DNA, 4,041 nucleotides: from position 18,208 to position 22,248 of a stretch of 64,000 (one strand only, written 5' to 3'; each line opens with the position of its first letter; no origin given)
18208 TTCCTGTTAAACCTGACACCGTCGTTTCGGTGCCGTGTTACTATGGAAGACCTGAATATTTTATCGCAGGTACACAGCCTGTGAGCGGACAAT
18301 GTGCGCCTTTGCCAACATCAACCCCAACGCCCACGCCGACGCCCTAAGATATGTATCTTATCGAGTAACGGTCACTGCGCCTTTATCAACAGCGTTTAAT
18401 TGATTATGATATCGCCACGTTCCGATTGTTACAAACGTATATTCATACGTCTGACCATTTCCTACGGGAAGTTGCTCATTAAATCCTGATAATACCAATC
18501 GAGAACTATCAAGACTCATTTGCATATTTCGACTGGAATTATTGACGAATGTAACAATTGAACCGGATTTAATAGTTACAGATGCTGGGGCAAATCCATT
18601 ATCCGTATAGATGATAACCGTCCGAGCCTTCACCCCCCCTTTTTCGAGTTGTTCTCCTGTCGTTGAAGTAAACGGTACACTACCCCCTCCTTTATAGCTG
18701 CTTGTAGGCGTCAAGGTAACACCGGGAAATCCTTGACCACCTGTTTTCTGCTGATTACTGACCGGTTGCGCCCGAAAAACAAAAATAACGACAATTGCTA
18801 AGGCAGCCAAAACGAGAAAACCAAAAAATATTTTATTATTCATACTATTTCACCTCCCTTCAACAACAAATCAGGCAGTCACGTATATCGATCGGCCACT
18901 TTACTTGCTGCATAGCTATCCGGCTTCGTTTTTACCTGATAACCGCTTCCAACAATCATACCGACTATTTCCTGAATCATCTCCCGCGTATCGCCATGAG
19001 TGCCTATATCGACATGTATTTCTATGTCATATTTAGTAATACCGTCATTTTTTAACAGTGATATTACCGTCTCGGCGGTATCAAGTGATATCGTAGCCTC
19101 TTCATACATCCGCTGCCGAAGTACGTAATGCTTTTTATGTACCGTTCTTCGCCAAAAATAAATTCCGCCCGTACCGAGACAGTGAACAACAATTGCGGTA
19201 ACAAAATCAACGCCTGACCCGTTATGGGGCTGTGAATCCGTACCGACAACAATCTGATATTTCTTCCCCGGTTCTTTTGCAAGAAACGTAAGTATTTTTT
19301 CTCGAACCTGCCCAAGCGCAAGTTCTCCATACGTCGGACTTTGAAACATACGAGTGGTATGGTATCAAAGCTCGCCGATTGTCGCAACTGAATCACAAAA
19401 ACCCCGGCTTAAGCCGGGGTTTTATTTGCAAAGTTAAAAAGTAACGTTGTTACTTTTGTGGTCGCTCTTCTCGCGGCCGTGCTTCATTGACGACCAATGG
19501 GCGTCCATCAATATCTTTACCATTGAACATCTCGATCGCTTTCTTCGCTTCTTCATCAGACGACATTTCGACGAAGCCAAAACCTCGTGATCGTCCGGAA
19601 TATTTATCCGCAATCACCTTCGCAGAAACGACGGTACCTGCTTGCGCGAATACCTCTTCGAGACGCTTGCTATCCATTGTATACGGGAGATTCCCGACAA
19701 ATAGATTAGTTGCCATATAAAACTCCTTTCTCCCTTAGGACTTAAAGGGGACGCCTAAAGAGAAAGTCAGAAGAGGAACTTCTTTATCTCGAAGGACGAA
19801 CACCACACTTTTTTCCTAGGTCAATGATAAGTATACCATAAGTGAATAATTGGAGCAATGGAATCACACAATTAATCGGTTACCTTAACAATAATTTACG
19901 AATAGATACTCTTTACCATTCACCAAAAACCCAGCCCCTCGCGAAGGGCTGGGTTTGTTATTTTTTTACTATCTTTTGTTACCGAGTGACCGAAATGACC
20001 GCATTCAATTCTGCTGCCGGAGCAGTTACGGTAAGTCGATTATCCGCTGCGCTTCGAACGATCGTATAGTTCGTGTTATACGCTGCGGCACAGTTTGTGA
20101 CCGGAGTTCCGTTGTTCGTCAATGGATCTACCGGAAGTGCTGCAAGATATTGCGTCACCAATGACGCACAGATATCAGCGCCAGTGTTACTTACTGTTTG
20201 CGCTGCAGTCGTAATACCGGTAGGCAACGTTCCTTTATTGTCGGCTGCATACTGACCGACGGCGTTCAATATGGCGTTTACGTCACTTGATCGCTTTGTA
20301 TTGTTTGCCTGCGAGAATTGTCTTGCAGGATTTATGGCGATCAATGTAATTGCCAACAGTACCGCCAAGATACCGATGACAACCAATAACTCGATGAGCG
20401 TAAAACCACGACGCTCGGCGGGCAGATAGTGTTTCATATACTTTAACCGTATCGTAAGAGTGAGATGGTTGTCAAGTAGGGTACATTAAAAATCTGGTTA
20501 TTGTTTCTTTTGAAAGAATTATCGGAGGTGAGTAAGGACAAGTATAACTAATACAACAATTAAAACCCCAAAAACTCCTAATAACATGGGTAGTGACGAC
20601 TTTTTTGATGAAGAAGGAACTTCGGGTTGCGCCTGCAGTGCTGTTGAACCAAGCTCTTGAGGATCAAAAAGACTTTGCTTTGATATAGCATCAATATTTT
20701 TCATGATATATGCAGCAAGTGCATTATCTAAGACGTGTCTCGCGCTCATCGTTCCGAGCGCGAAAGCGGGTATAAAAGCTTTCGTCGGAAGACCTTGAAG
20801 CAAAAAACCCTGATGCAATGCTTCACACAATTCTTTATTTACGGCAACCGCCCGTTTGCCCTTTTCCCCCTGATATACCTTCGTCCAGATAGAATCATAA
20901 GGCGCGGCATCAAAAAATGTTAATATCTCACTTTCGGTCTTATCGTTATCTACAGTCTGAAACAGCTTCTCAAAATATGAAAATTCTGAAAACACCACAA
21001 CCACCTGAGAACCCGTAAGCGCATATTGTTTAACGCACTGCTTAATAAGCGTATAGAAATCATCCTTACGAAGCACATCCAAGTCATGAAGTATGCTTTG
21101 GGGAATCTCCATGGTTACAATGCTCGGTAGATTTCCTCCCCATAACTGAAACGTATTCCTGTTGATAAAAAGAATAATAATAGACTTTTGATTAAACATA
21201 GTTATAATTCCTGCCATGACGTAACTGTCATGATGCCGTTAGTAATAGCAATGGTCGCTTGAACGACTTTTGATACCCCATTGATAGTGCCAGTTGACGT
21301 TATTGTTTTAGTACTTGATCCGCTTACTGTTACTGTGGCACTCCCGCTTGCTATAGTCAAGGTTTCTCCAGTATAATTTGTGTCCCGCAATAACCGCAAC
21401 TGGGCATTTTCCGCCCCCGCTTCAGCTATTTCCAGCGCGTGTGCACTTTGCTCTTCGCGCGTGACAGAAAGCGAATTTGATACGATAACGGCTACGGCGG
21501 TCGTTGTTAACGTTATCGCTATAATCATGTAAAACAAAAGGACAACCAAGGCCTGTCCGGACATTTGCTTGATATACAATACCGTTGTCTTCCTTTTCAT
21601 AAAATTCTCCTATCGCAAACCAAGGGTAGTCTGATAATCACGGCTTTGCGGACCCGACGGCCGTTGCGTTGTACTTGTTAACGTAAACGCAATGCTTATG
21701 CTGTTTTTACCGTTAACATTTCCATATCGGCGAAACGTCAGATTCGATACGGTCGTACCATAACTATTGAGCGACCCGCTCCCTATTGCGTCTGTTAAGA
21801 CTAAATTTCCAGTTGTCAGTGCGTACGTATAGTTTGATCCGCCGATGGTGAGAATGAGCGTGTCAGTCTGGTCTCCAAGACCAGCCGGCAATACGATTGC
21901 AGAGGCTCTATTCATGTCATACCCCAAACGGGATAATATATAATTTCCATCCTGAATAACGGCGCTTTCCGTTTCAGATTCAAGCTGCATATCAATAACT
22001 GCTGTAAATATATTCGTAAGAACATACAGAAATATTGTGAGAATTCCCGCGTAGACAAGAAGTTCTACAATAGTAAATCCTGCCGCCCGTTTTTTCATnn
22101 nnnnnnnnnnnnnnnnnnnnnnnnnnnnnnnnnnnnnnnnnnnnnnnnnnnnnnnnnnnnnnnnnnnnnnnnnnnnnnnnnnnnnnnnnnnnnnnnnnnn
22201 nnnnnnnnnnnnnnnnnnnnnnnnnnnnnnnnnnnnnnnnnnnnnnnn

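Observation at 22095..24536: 813-aa pilin-anchored protein with LVIVD-like repeats: candidate tip adhesin of the pilus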

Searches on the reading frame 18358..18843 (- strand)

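Call 72: search_protein_families(library=pfam, proteins=[window:18358-18843:-], max_evalue=0.001)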
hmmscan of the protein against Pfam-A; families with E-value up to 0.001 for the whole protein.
window:18358-18843:- (161 aa): 1 family
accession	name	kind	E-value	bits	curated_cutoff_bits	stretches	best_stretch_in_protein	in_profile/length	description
PF13473.12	Cupredoxin_1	-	4.6e-05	23.8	27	1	75-159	23-104/104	Cupredoxin-like domain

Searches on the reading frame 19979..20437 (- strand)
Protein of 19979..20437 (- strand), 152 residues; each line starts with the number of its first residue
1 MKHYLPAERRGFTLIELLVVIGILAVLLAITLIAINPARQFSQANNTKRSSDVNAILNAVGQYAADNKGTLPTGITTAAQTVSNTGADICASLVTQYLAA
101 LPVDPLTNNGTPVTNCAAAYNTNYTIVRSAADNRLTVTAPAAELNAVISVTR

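Call 3: search_protein_families(library=pfam, proteins=[window:19979-20437:-], max_evalue=1)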
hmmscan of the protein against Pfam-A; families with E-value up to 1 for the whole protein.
window:19979-20437:- (152 aa): 5 families
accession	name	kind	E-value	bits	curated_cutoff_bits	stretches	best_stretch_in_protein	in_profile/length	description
PF07963.17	N_methyl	-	6.7e-08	32.2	21.2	1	9-31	4-26/27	Prokaryotic N-terminal methylation motif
PF15879.10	MWFE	-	0.021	15.6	27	1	16-51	3-38/55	NADH-ubiquinone oxidoreductase MWFE subunit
PF08334.16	T2SSG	-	0.041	14.4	21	1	39-109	4-73/108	Type II secretion system (T2SS), protein G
PF06653.16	Claudin_3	-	0.08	13.4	28.7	1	4-45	86-127/163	Tight junction protein, Claudin-like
PF14221.11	DUF4330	-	0.25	11.9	27.6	1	12-66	14-70/167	Domain of unknown function (DUF4330)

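Call 4: search_protein_families(library=ncbifam, proteins=[window:19979-20437:-], max_evalue=1)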
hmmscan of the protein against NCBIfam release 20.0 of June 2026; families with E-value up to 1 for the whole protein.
window:19979-20437:- (152 aa): 21 families
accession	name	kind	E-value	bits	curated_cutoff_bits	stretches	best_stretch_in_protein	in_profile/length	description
TIGR01710.1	typeII_sec_gspG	equivalog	1.2e-10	41.6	88.85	1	10-132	1-118/134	type II secretion system major pseudopilin GspG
TIGR02532.1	IV_pilin_GFxxxE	domain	3.3e-08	33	16.3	1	9-32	1-24/24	prepilin-type N-terminal cleavage/methylation domain-containing protein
TIGR01708.2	typeII_sec_gspH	equivalog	4.8e-06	26.7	80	1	10-47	2-39/169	type II secretion system minor pseudopilin GspH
NF040999.1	pilin_ComGC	equivalog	1.6e-05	25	75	1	10-68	2-58/84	competence type IV pilus major pilin ComGC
NF007862.0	PRK10574.1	equivalog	1.8e-05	24.9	138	1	8-34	3-29/145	prepilin peptidase-dependent pilin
TIGR02596.1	TIGR02596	subfamily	3.7e-05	23.9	70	1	12-45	1-34/196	Verru_Chthon cassette protein D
NF041013.1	T4P_ComGE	equivalog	0.0002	21.4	49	1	10-65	4-58/83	competence type IV pilus minor pilin ComGE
NF047828.1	T3SSXpsI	equivalog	0.00033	20.7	150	1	10-51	2-44/132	type II secretion system protein XpsI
NF040982.1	ComGD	equivalog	0.00044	20.7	70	1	10-65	2-55/139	competence type IV pilus minor pilin ComGD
NF007800.0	PRK10506.1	equivalog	0.00047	20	158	1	8-40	7-39/163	prepilin peptidase-dependent protein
NF041775.1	typeIV_PilA_Myxo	equivalog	0.0022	18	400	1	9-34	10-35/214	type IV pilin protein PilA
TIGR02599.1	TIGR02599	subfamily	0.007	15.6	256.5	1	11-38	1-28/361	Verru_Chthon cassette protein C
TIGR01711.1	gspJ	equivalog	0.0084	15.9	64.85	1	10-46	1-37/192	type II secretion system minor pseudopilin GspJ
NF045849.1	ICE_MMCAP2_0565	equivalog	0.013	15.2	40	1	17-60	17-60/80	Mbov_0395 family pilin-like conjugal transfer protein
NF041002.1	pilin_ComGF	equivalog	0.016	15.4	80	1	10-54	2-46/139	competence type IV pilus minor pilin ComGF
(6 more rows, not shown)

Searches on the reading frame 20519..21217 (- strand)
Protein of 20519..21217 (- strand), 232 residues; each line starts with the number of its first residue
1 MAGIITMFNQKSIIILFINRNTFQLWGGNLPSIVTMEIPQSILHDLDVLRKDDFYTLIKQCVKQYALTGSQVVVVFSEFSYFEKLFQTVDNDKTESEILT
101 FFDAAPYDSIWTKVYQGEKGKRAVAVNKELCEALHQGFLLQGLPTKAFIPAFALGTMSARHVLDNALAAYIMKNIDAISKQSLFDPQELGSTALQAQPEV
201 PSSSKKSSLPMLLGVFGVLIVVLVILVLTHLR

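Call 3: search_protein_families(library=pfam, proteins=[window:20519-21217:-], max_evalue=1)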
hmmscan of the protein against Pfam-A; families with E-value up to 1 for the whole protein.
window:20519-21217:- (232 aa): 1 family
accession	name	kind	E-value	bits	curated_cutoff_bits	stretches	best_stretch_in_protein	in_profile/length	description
PF04666.19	MGAT4_cons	-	0.016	14.6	51.5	1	47-114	162-228/280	MGAT4 conserved region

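Call 4: search_protein_families(library=ncbifam, proteins=[window:20519-21217:-], max_evalue=1)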
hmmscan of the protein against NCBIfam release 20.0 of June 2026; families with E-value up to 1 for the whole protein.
window:20519-21217:- (232 aa): 0 families

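Call 83: search_solved_structures(query=A5, max_evalue=10)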
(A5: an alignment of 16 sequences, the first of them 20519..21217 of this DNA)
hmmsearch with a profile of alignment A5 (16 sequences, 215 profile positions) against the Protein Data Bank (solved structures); distinct sequences matched with E-value up to 10: 0.

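Call 84: search_protein_families(library=pfam, alignment_id=A5, max_evalue=1)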
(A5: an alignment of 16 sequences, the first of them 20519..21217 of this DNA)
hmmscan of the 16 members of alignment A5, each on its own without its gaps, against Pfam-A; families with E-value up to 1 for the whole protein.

A. member 1, window:20519-21217:- (232 aa): 1 family
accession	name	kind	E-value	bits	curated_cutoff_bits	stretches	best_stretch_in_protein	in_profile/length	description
PF04666.19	MGAT4_cons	-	0.016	14.6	51.5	1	47-114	162-228/280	MGAT4 conserved region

B. families by the number of members that match (of 16 scanned): 10 families
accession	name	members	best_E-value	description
PF11104.14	PilM_2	1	0.0032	Type IV pilus assembly protein PilM;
PF04666.19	MGAT4_cons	1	0.016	MGAT4 conserved region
PF07764.18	Omega_Repress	1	0.019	Omega Transcriptional Repressor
PF20482.3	DUF6722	1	0.03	Family of unknown function (DUF6722)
PF18022.7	Lectin_C_term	1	0.078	Ricin-type beta-trefoil lectin C-terminal domain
PF06979.18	TMEM70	1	0.098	TMEM70/TMEM186/TMEM223 protein family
PF25291.1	CGLA_C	1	0.13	Lambda-carrageenase C-terminal domain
PF07972.16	Flavodoxin_NdrI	1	0.14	NrdI Flavodoxin like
PF06040.16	Adeno_E3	1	0.2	Adenovirus E3 protein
PF25401.1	PH_27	1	0.23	Kinetoplastid PH-like domain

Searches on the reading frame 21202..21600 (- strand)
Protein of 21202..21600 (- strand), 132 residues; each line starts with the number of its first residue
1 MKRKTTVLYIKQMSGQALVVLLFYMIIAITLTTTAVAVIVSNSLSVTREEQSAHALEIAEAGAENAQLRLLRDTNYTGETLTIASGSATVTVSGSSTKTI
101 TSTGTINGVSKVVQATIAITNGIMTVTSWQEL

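Call 3: search_protein_families(library=pfam, proteins=[window:21202-21600:-], max_evalue=1)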
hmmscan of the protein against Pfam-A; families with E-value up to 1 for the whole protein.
window:21202-21600:- (132 aa): 1 family
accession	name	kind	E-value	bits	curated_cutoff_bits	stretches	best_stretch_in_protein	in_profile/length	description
PF07009.16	NusG_II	-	0.072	13.7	29.6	1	36-109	12-88/107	NusG domain II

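Call 4: search_protein_families(library=ncbifam, proteins=[window:21202-21600:-], max_evalue=1)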
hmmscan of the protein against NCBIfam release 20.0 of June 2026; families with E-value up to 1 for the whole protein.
window:21202-21600:- (132 aa): 1 family
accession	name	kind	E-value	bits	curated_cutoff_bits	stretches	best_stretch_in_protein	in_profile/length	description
NF053514.2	JUQZ_fam_ocin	equivalog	0.027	14.7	40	1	25-105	4-86/107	BLB8/JUQZ-1 family protein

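Call 65: search_protein_families(library=ncbifam, alignment_id=A4, max_evalue=1)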
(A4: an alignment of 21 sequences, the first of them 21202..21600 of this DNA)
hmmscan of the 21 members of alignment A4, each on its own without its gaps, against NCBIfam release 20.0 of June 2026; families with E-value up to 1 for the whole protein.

A. member 1, window:21202-21600:- (132 aa): 1 family
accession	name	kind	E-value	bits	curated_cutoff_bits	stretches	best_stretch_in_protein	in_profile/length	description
NF053514.2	JUQZ_fam_ocin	equivalog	0.027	14.7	40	1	25-105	4-86/107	BLB8/JUQZ-1 family protein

B. families by the number of members that match (of 21 scanned): 17 families
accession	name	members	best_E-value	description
NF037980.1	T2SS_GspK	3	0.026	type II secretion system minor pseudopilin GspK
NF038304.1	EPS_HpsC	2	0.0084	hormogonium polysaccharide secretion pseudopilin HpsC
NF011715.0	PRK15136.1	2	0.017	multidrug efflux MFS transporter periplasmic adaptor subunit EmrA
TIGR02454.1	ECF_T_CbiQ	2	0.019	cobalt ECF transporter T component CbiQ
TIGR04361.1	TrbK_Ti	2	0.11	entry exclusion protein TrbK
NF045876.1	RnfG_DVU2794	1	0.0015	RnfABCDGE type electron transport complex subunit G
NF005826.1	PRK07718.1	1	0.011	flagellar basal body-associated protein FliL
NF041534.1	rodZ_Strepcoccus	1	0.013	cytoskeleton protein RodZ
NF006325.0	PRK08541.1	1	0.014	flagellin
TIGR00766.1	TIGR00766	1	0.018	inner membrane protein YhjD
NF053514.2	JUQZ_fam_ocin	1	0.027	BLB8/JUQZ-1 family protein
NF006283.1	PRK08455.1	1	0.032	flagellar basal body-associated protein FliL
TIGR00788.1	fbt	1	0.033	folate/biopterin family MFS transporter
TIGR02902.1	spore_lonB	1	0.041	ATP-dependent protease LonB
NF007699.1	PRK10381.1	1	0.042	LPS O-antigen length regulator Wzz(fepE)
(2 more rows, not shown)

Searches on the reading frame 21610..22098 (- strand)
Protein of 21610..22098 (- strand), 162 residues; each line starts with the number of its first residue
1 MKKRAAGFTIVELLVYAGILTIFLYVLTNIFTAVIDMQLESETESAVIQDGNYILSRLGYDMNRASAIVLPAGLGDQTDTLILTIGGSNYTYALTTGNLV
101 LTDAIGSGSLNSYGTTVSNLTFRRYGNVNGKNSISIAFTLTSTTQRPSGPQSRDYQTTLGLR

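Call 3: search_protein_families(library=pfam, proteins=[window:21610-22098:-], max_evalue=1)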
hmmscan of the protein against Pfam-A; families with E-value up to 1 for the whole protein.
window:21610-22098:- (162 aa): 2 families
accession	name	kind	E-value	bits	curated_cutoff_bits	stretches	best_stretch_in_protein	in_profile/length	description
PF07963.17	N_methyl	-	0.00012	22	21.2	1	2-27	1-26/27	Prokaryotic N-terminal methylation motif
PF13149.12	Mfa_like_1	-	0.034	14.6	27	1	50-125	171-234/246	Fimbrillin-like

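Call 4: search_protein_families(library=ncbifam, proteins=[window:21610-22098:-], max_evalue=1)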
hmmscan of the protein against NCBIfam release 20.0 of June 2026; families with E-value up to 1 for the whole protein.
window:21610-22098:- (162 aa): 4 families
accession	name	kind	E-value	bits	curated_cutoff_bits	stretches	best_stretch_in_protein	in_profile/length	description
TIGR02599.1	TIGR02599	subfamily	0.0075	15.5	256.5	1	7-38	1-32/361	Verru_Chthon cassette protein C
NF038304.1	EPS_HpsC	equivalog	0.074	12.6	200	1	2-44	17-56/318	hormogonium polysaccharide secretion pseudopilin HpsC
NF040982.1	ComGD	equivalog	0.18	12.2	70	1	6-36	2-32/139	competence type IV pilus minor pilin ComGD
NF041783.2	mnquin_red_QrcB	equivalog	0.19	9.8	440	1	52-121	157-225/695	menaquinone reductase molybdopterin-binding-like subunit QrcB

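Call 64: search_protein_families(library=ncbifam, alignment_id=A3, max_evalue=1)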
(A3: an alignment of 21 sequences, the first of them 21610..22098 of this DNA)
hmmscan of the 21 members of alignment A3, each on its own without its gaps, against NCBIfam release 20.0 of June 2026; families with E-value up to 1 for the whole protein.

A. member 1, window:21610-22098:- (162 aa): 4 families
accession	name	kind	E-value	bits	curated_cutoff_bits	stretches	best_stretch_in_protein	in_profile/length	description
TIGR02599.1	TIGR02599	subfamily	0.0075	15.5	256.5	1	7-38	1-32/361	Verru_Chthon cassette protein C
NF038304.1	EPS_HpsC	equivalog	0.074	12.6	200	1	2-44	17-56/318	hormogonium polysaccharide secretion pseudopilin HpsC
NF040982.1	ComGD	equivalog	0.18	12.2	70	1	6-36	2-32/139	competence type IV pilus minor pilin ComGD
NF041783.2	mnquin_red_QrcB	equivalog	0.19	9.8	440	1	52-121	157-225/695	menaquinone reductase molybdopterin-binding-like subunit QrcB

B. families by the number of members that match (of 21 scanned): 23 families
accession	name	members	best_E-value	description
TIGR02599.1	TIGR02599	19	5.9e-07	Verru_Chthon cassette protein C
NF040982.1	ComGD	14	0.00089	competence type IV pilus minor pilin ComGD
NF041002.1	pilin_ComGF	13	0.00016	competence type IV pilus minor pilin ComGF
TIGR02532.1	IV_pilin_GFxxxE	12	1.3e-06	prepilin-type N-terminal cleavage/methylation domain-containing protein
NF041013.1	T4P_ComGE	12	0.0002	competence type IV pilus minor pilin ComGE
NF040999.1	pilin_ComGC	11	0.001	competence type IV pilus major pilin ComGC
TIGR02596.1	TIGR02596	9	0.00093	Verru_Chthon cassette protein D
NF007848.0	PRK10557.1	8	0.00018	prepilin peptidase-dependent protein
NF007862.0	PRK10574.1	7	0.0012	prepilin peptidase-dependent pilin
TIGR01708.2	typeII_sec_gspH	7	0.0052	type II secretion system minor pseudopilin GspH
NF007800.0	PRK10506.1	5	0.0071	prepilin peptidase-dependent protein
NF038304.1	EPS_HpsC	5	0.0099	hormogonium polysaccharide secretion pseudopilin HpsC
TIGR01710.1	typeII_sec_gspG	4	0.0047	type II secretion system major pseudopilin GspG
NF041775.1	typeIV_PilA_Myxo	4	0.013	type IV pilin protein PilA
TIGR02598.1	TIGR02598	3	0.0019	Verru_Chthon cassette protein B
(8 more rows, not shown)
